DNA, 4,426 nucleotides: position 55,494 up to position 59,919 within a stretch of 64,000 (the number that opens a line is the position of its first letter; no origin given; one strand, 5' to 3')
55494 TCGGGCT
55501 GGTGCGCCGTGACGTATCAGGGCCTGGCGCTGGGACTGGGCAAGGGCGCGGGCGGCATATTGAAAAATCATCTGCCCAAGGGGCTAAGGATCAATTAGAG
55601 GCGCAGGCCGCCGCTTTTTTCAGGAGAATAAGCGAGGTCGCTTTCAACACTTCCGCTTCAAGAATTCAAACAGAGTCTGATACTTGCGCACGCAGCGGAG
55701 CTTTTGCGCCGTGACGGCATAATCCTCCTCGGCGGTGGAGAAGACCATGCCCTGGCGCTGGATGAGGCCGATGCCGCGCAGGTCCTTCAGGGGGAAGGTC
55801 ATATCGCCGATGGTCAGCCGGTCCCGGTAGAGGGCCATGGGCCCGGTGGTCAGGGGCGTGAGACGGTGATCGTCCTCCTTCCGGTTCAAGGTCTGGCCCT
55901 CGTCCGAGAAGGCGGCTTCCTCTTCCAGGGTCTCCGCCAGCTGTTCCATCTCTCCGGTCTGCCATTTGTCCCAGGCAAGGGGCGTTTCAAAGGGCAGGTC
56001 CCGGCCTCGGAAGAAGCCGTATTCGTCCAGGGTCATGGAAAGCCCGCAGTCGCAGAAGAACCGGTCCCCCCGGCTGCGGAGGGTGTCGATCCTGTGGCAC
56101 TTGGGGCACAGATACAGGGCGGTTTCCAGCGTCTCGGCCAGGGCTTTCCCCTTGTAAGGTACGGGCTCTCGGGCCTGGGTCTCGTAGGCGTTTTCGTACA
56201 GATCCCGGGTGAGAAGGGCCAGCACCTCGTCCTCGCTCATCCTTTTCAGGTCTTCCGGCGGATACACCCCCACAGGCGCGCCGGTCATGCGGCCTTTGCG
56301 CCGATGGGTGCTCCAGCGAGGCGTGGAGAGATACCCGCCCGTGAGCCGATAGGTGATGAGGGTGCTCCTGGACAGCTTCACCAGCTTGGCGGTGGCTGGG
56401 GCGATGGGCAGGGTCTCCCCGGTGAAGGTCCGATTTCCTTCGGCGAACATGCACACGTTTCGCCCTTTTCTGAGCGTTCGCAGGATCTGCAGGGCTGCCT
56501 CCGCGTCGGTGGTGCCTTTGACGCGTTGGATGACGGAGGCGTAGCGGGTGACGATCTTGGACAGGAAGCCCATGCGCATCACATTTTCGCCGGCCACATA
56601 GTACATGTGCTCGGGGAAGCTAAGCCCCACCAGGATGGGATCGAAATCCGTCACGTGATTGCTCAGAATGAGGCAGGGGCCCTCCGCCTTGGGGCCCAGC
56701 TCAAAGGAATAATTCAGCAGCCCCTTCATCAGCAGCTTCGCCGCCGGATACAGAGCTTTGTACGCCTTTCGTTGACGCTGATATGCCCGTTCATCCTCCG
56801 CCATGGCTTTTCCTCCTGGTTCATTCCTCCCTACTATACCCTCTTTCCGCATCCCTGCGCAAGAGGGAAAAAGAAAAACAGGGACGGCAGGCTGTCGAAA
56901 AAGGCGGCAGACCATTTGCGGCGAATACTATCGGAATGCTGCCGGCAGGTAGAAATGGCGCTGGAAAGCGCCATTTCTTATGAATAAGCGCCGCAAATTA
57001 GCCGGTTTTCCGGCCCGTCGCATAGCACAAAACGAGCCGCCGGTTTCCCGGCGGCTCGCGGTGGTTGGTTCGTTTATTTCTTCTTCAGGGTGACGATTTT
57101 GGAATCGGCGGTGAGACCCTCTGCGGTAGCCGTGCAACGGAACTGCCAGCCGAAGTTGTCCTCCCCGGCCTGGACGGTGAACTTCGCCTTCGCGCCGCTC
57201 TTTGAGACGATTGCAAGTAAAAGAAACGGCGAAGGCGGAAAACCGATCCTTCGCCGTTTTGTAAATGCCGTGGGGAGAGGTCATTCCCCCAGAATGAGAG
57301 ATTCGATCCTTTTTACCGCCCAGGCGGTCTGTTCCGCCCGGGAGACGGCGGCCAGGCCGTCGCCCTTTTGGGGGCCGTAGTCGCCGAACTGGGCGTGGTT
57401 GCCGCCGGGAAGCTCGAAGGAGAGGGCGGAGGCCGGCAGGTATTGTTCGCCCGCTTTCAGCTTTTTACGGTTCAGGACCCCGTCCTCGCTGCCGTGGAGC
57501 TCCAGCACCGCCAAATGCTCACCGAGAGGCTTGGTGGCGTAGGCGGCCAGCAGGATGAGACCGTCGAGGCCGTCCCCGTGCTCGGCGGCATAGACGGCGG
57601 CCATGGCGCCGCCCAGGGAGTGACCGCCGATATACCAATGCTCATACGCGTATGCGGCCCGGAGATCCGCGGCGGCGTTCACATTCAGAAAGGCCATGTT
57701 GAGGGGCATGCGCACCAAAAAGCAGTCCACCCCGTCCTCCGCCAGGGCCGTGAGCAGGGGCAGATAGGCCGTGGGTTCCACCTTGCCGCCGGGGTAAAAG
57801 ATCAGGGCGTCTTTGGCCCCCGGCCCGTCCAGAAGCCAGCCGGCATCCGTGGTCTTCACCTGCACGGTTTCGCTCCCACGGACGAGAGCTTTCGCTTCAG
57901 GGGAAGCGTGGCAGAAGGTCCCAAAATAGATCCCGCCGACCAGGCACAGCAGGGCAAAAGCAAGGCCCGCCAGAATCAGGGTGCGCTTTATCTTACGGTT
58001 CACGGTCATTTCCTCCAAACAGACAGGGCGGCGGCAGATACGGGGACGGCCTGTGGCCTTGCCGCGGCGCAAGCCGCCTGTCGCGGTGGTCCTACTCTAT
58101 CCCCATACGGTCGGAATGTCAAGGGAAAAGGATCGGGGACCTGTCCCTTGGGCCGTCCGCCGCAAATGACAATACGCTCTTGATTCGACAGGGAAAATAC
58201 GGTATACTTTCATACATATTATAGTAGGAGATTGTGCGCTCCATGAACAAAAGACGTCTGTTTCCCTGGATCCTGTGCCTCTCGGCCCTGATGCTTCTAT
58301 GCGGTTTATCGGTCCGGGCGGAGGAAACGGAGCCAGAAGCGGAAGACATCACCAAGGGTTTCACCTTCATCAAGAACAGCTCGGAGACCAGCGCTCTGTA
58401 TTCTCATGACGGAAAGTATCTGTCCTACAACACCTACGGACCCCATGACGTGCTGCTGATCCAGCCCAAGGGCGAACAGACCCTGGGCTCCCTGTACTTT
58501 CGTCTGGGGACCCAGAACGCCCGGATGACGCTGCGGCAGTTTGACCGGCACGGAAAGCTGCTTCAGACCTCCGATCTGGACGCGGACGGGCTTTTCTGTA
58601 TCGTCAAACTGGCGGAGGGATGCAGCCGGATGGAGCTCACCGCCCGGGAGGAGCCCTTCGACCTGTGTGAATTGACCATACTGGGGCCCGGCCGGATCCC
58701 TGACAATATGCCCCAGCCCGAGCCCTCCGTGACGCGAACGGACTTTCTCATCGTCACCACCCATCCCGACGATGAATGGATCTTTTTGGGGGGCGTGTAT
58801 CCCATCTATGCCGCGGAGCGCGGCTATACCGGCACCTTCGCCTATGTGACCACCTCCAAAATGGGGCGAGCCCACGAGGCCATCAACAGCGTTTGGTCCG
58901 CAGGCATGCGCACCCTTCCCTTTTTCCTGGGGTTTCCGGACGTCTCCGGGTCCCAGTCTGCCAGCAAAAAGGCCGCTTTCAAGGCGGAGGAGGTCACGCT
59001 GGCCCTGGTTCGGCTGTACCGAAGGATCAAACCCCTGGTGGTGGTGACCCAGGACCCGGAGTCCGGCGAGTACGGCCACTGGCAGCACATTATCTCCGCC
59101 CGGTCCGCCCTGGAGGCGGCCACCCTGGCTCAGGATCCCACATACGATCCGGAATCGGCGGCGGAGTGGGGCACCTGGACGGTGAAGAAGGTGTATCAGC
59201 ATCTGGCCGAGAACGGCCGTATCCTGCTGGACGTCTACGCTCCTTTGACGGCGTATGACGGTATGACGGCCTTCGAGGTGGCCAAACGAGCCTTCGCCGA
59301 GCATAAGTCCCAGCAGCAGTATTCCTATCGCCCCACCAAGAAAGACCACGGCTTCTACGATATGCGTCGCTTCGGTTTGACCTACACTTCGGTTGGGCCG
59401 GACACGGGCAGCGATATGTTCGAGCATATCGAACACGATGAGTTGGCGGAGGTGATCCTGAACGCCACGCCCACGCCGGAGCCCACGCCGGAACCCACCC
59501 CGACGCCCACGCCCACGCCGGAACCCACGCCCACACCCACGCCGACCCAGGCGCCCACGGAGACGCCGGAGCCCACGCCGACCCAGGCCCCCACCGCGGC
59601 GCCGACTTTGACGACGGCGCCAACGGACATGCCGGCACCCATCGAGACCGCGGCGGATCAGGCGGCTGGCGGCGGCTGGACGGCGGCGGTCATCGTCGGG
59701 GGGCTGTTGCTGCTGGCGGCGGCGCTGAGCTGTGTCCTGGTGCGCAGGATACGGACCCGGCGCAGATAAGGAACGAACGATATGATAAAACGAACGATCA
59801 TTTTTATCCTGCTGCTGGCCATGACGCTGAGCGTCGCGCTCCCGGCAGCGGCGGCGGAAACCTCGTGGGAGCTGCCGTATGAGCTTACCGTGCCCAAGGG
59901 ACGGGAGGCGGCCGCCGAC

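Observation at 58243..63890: Three-gene envelope module built from a PIG-L/NAGPA paralog family in which only the stand-alone copy keeps catalytic deacetylase motifs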

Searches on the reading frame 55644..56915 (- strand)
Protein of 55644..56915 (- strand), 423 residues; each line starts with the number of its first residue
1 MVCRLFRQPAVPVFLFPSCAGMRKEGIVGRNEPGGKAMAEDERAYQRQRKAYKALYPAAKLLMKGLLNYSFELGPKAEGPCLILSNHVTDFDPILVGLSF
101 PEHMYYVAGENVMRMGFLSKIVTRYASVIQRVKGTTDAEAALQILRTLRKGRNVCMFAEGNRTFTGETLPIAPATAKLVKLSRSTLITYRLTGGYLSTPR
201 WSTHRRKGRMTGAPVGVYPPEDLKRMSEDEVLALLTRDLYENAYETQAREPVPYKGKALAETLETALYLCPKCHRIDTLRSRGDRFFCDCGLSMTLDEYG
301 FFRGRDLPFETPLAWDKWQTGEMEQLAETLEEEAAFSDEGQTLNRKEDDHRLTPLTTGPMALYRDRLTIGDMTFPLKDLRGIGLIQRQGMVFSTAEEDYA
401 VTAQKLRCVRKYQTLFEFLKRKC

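Call 26: search_protein_families(library=pfam, proteins=[window:55644-56915:-], max_evalue=0.001)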
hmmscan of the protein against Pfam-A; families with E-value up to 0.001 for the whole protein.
window:55644-56915:- (423 aa): 1 family
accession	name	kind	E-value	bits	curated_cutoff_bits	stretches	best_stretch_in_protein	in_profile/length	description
PF01553.26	Acyltransferase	-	2.6e-13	50.4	23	1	77-183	12-123/132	Acyltransferase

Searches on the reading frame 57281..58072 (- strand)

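Call 26: search_protein_families(library=pfam, proteins=[window:57281-58072:-], max_evalue=0.001)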
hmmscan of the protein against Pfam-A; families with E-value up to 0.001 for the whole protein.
window:57281-58072:- (263 aa): 3 families
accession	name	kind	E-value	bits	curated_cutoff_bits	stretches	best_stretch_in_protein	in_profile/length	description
PF12695.13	Abhydrolase_5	-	2.4e-47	161.2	27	1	89-249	1-163/164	Alpha/beta hydrolase family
PF00561.26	Abhydrolase_1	-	6.9e-07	29.6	25.8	1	136-177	61-102/245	alpha/beta hydrolase fold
PF12146.15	Hydrolase_4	-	5e-06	26.4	27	1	137-179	69-111/239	Serine aminopeptidase, S33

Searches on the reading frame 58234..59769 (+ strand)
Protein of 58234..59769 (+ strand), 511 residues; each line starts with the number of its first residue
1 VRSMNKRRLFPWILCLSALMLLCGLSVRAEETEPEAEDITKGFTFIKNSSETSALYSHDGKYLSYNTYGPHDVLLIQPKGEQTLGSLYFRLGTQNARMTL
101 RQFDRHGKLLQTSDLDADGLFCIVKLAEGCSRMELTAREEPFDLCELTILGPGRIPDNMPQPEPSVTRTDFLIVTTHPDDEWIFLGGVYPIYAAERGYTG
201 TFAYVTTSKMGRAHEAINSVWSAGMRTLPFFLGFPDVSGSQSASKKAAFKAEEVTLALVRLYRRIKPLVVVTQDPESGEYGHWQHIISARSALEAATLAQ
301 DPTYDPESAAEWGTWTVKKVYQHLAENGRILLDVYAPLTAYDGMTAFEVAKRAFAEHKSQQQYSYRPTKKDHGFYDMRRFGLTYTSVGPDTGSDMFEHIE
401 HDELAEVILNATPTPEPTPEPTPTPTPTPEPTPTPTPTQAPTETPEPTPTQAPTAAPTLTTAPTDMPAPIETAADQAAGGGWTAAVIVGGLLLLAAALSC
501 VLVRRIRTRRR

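Call 3: search_protein_families(library=pfam, proteins=[window:58234-59769:+], max_evalue=0.1)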
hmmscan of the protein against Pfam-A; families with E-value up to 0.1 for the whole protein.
window:58234-59769:+ (511 aa): 1 family
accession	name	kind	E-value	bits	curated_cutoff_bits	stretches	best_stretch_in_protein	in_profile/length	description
PF02585.22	PIG-L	-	1.3e-08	35.8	28.2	1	172-295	1-128/129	GlcNAc-PI de-N-acetylase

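Call 4: search_protein_families(library=ncbifam, proteins=[window:58234-59769:+], max_evalue=0.1)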
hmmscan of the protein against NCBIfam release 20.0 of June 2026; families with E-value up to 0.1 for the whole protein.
window:58234-59769:+ (511 aa): 7 families
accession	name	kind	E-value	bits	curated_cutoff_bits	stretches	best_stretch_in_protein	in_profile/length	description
TIGR03445.1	mycothiol_MshB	equivalog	5.4e-12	46.2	224.35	1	239-327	93-177/284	N-acetyl-1-D-myo-inositol-2-amino-2-deoxy-alpha-D-glucopyranoside deacetylase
TIGR03446.1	mycothiol_Mca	equivalog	5.6e-09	36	277.15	1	247-325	102-176/283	mycothiol conjugate amidase Mca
NF037973.1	metallo_SslE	exception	1.4e-05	22.7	3000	1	408-456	45-91/1519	lipoprotein metalloprotease SslE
NF058648.1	ECF_sub_HI1622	equivalog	0.0063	16.5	100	0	76-125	20-70/180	NikL family nickel/cobalt ECF transporter subunit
NF033761.1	gliding_GltJ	equivalog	0.0096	15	450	1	415-474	399-459/671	adventurous gliding motility protein GltJ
TIGR04001.1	thiol_BshB1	equivalog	0.0098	15.6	182.5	1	169-326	2-150/226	bacillithiol biosynthesis deacetylase BshB1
TIGR04000.1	thiol_BshB2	equivalog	0.065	12.9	195.25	0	171-213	3-44/217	bacillithiol biosynthesis deacetylase BshB2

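Call 7: search_solved_structures(query=window:58234-59769:+, max_evalue=1, show_alignments=2)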
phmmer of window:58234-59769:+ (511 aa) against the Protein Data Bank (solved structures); distinct sequences matched with E-value up to 1: 16.
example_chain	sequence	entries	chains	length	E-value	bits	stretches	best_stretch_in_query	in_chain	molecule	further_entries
1q7t_A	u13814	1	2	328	5.6e-05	24.9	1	252-322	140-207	hypothetical protein Rv1170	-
4ewl_A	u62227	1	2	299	5.7e-05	24.9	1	252-322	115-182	1D-myo-inositol 2-acetamido-2-deoxy-alpha-D-glucopyranoside deacetylase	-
1q74_A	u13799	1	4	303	5.9e-05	24.9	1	252-322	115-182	1D-myo-inositol 2-acetamido-2-deoxy-alpha-D-glucopyranoside Deacetylase (MshB)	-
4l3a_A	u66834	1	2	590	0.00081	21.1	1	407-461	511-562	Internalin K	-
23px_A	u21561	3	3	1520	0.0099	17.5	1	404-451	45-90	Putative lipoprotein AcfD homolog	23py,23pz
8x8h_A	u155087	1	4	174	0.079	14.5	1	410-450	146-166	Pectate disaccharide-lyase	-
3ddu_A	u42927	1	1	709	0.16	13.5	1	55-132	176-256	Prolyl endopeptidase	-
9q5g_A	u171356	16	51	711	0.16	13.5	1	55-132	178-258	Prolyl endopeptidase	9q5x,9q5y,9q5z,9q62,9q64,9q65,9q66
8zvk_A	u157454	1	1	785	0.21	13.1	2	411-462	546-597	AaBgIC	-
4ax4_A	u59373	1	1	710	0.23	13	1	55-132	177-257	PROLYL OLIGOPEPTIDASE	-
1h2w_A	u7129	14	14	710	0.23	13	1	55-132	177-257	PROLYL ENDOPEPTIDASE | PROTEIN (PROLYL OLIGOPEPTIDASE)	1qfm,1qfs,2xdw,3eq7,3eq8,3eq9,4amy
1e8m_A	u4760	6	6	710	0.23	13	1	55-132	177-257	PROLYL ENDOPEPTIDASE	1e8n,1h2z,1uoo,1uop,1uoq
1vz3_A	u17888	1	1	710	0.23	13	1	55-132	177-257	PROLYL ENDOPEPTIDASE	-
1h2x_A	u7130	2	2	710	0.23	13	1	55-132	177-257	PROLYL ENDOPEPTIDASE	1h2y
1o6f_A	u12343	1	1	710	0.23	13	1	55-132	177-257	Prolyl endopeptidase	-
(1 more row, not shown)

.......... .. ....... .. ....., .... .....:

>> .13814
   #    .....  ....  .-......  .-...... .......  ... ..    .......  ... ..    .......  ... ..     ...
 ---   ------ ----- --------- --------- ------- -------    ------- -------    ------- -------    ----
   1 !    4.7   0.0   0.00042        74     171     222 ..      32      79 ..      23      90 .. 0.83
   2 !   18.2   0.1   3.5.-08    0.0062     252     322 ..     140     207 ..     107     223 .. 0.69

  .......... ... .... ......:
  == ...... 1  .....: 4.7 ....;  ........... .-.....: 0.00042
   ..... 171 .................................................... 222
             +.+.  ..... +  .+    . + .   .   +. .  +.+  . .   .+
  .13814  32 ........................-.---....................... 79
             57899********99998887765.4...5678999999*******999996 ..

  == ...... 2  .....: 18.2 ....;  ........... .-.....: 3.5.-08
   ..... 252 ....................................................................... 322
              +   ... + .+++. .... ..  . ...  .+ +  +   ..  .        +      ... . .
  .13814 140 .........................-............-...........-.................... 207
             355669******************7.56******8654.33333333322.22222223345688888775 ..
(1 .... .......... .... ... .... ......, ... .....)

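Call 52: predict_structure(alignment_id=A3)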
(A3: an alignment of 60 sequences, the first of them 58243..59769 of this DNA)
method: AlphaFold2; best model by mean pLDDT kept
length: 508 residues; sequences in the alignment: 60
mean_pLDDT: 86.9   pTM: 0.76
mean pLDDT of the five models: 86.9, 86.5, 86.1, 85.9, 85.7
residues with pLDDT >= 90: 352; 70-90: 79; 50-70: 36; < 50: 41
segments of 3 or more residues with pLDDT < 50: 432-438, 452-477
pLDDT, mean of each block of 10 residues (from residue 1): 67 82 57 96 95 90 95 94 95 96 97 93 96 96 96 93 97 96 97 98 91 97 96 93 96 99 98 90 98 99 98 98 93 98 98 95 86 93 94 96 91 79 62 47 56 44 36 41 79 90 75
secondary structure, 60 per line:
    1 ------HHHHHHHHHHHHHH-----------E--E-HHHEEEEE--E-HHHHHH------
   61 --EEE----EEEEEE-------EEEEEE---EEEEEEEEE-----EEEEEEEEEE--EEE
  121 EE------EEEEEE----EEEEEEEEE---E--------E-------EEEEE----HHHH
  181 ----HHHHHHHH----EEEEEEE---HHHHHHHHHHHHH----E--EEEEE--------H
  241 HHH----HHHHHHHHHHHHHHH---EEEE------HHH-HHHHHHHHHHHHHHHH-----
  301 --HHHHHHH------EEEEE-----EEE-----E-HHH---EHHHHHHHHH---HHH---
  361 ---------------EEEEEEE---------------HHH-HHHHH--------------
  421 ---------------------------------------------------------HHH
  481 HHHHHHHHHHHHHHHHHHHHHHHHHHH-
elements in order: H7-20 E40-44 H49-54 E63-65 E70-75 E83-88 E92-100 E106-115 E118-122 E129-134 E139-147 E168-172 H177-180 H185-192 E197-203 H207-219 E227-231 H240-243 H248-262 E266-269 H280-295 H303-309 E316-320 E326-328 H343-351 E376-382 H402-406 H478-507

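Call 56: fold_search(model_id=the predicted structure, library=pdb)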
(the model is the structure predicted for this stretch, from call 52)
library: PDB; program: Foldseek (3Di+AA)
matches with E <= 10: 1812; with E <= 0.001: 108
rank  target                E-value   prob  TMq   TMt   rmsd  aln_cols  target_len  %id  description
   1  1q7t_B                1.3e-10  1.00  0.33  0.55   6.6       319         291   18  Rv1170 (MshB) from Mycobacterium tuberculosis (released 2004-01-13)
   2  1q7t_A                4.8e-10  1.00  0.33  0.52   5.7       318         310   18  Rv1170 (MshB) from Mycobacterium tuberculosis (released 2004-01-13)
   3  1q74_D                5.4e-10  1.00  0.34  0.59   5.7       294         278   20  The Crystal Structure of 1D-myo-inositol 2-acetamido-2-deoxy-alpha-D-glucopyranoside Deacetylase (MshB) (released 2003-12-02)
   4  1q74_B                7.3e-10  1.00  0.32  0.55   6.6       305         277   18  The Crystal Structure of 1D-myo-inositol 2-acetamido-2-deoxy-alpha-D-glucopyranoside Deacetylase (MshB) (released 2003-12-02)
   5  4ewl_B                1.3e-09  1.00  0.33  0.55   6.7       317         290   18  Crystal Structure of MshB with glycerol and Acetate bound in the active site (released 2012-09-26)
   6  4ewl_A                1.5e-09  1.00  0.33  0.54   6.7       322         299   18  Crystal Structure of MshB with glycerol and Acetate bound in the active site (released 2012-09-26)
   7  1q74_C                1.8e-09  1.00  0.32  0.54   6.6       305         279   18  The Crystal Structure of 1D-myo-inositol 2-acetamido-2-deoxy-alpha-D-glucopyranoside Deacetylase (MshB) (released 2003-12-02)
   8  1q74_A                2.3e-09  1.00  0.31  0.52  10.1       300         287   20  The Crystal Structure of 1D-myo-inositol 2-acetamido-2-deoxy-alpha-D-glucopyranoside Deacetylase (MshB) (released 2003-12-02)
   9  5bmo_B                2.8e-09  1.00  0.31  0.63   8.9       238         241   18  LnmX protein, a putative GlcNAc-PI de-N-acetylase from Streptomyces atroolivaceus (released 2015-06-10)
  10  2ixd_B                3.1e-09  1.00  0.32  0.67   4.8       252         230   18  Crystal structure of the putative deacetylase BC1534 from Bacillus cereus (released 2007-07-17)
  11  8bgo_C                4.5e-09  1.00  0.30  0.55   3.6       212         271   19  N,N-diacetylchitobiose deacetylase from Pyrococcus chitonophagus with substrate N,N-diacetylchitobiose (released 2023-01-11)
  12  3wl4_A                5.0e-09  1.00  0.30  0.55   4.0       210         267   19  N,N'-diacetylchitobiose deacetylase (Se-derivative) from Pyrococcus furiosus (released 2014-05-07)
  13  2ixd_A                5.0e-09  1.00  0.31  0.64   5.6       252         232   17  Crystal structure of the putative deacetylase BC1534 from Bacillus cereus (released 2007-07-17)
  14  4xm1_A                6.3e-09  1.00  0.31  0.57   3.2       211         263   19  N,N'-diacetylchitobiose deacetylase from Pyrococcus furiosus in the presence of cadmium (released 2015-06-10)
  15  8bgo_B                6.7e-09  1.00  0.30  0.55   3.7       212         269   18  N,N-diacetylchitobiose deacetylase from Pyrococcus chitonophagus with substrate N,N-diacetylchitobiose (released 2023-01-11)
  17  8bgo_A                9.0e-09  1.00  0.30  0.55   3.7       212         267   18  N,N-diacetylchitobiose deacetylase from Pyrococcus chitonophagus with substrate N,N-diacetylchitobiose (released 2023-01-11)
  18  4xm1_E                1.1e-08  1.00  0.30  0.56   4.6       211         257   20  N,N'-diacetylchitobiose deacetylase from Pyrococcus furiosus in the presence of cadmium (released 2015-06-10)
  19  4xm1_B                1.2e-08  1.00  0.30  0.56   4.6       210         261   20  N,N'-diacetylchitobiose deacetylase from Pyrococcus furiosus in the presence of cadmium (released 2015-06-10)
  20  4xm1_D                1.3e-08  1.00  0.30  0.57   3.7       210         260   20  N,N'-diacetylchitobiose deacetylase from Pyrococcus furiosus in the presence of cadmium (released 2015-06-10)
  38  4a44                  1.1e-05  1.00  0.20  0.62   3.4       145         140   11  CpGH89CBM32-5, from Clostridium perfringens, in complex with the Tn Antigen (released 2012-04-04)
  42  2v72                  1.4e-05  1.00  0.20  0.64   3.5       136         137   12  The structure of the family 32 CBM from C. perfringens NanJ in complex with galactose (released 2007-08-21)
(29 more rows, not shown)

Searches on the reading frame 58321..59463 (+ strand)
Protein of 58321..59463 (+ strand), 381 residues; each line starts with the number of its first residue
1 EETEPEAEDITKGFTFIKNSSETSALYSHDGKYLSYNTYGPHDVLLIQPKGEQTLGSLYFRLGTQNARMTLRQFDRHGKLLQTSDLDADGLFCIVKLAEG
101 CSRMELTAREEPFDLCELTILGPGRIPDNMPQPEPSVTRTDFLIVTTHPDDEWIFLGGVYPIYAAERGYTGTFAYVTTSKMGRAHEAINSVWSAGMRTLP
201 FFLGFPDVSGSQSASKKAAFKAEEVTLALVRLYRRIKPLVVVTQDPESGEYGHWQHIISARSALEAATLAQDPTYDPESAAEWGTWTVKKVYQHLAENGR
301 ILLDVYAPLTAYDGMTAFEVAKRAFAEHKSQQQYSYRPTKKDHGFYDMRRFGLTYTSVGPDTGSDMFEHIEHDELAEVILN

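Call 32: find_homologous_proteins(query=window:58321-59463:+, max_evalue=0.00001)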
Query seq(381 aa) (381 aa): 137 proteins with E <= 0.00001 among 6425 candidates; the best 120 are listed.
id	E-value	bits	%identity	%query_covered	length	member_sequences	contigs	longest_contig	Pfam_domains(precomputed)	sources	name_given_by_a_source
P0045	2.1e-252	855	98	100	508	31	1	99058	PF02585.23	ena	-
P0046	2.7e-197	673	76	98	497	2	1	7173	PF02585.23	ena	-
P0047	3.6e-196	670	75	98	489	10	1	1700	PF02585.23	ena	-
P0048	5.3e-187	639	73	100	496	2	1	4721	PF02585.23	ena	-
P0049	1.1e-182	625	71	100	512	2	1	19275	PF02585.23,PF27998.1,PF05887.17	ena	-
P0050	1.6e-166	572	65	100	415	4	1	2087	PF02585.23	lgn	-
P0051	1.5e-159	549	64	98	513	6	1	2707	PF02585.23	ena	-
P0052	3.9e-144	498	60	98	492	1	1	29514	PF02585.23,PF05887.17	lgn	-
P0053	6.2e-143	494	60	99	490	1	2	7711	PF02585.23,PF05887.17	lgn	-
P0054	4.4e-139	482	58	98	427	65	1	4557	PF02585.23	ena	-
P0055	4.7e-136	472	58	100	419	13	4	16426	PF02585.23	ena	-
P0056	1.1e-134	467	58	98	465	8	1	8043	PF02585.23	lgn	-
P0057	1.8e-127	443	59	88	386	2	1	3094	PF02585.23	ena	-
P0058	2.3e-119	417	54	89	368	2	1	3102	PF02585.23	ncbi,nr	ncbi:MAG: hypothetical protein Q4A88_08650, partial [Clostridia bacterium]|nr:hypothetical protein [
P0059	4.5e-118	412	66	73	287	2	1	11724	PF02585.23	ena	-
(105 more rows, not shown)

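Call 63: search_protein_families(library=pfam, proteins=[P0049], max_evalue=0.01)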
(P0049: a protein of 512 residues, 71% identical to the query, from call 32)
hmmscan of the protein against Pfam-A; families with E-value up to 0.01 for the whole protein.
P0049 (512 aa): 2 families
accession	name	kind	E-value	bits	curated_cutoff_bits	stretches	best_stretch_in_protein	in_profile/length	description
PF02585.22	PIG-L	-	9.6e-07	29.8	28.2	1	172-295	1-128/129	GlcNAc-PI de-N-acetylase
PF05887.16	Trypan_PARP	-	4.1e-06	27.2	100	1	411-465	59-115/134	Procyclic acidic repetitive protein (PARP)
